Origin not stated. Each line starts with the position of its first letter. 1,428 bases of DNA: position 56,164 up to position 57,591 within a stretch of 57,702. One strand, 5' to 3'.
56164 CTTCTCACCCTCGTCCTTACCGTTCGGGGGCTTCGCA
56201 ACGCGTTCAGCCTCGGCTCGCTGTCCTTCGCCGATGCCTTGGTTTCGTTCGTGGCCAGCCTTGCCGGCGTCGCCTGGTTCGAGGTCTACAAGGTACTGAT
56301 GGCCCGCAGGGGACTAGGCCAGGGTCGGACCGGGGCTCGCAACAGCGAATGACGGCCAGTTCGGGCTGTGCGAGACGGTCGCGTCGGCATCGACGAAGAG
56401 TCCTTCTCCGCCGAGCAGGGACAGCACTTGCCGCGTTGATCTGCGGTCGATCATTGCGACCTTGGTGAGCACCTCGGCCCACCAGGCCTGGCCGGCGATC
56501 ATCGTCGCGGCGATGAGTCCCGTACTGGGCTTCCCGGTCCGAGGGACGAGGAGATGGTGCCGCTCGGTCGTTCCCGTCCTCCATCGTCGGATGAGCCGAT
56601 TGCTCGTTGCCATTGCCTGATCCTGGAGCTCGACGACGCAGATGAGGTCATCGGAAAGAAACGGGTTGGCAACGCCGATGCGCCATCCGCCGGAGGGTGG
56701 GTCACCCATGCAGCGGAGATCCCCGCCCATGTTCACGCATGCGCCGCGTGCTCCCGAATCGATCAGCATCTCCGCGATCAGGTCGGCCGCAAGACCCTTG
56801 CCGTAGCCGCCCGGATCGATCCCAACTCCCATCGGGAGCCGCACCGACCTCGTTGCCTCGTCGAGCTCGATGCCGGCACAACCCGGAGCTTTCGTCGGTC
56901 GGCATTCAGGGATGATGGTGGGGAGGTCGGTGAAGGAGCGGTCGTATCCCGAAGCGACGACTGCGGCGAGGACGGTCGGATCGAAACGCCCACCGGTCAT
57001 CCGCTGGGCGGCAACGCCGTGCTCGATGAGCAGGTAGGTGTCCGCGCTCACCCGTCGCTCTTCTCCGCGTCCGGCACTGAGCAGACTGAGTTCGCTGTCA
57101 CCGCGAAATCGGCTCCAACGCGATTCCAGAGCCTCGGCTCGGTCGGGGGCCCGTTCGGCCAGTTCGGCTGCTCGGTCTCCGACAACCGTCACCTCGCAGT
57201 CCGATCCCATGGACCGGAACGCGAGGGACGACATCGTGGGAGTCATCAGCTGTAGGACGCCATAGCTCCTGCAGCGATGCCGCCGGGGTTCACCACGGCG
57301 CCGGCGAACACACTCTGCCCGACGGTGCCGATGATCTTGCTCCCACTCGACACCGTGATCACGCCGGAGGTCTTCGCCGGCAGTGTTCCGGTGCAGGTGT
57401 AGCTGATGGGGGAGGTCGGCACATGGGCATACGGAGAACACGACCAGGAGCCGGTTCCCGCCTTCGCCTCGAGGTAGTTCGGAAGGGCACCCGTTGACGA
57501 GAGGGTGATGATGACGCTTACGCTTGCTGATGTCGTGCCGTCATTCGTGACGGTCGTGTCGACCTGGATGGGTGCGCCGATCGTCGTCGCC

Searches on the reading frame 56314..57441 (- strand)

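Call 58: search_protein_families(library=pfam, proteins=[window:56314-57441:-], max_evalue=0.01)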
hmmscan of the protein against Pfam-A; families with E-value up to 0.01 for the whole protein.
window:56314-57441:- (375 aa): 1 family
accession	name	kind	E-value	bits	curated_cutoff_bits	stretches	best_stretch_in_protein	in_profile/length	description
PF02424.20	ApbE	-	8.1e-47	160.4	25.6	1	78-331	1-245/266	ApbE family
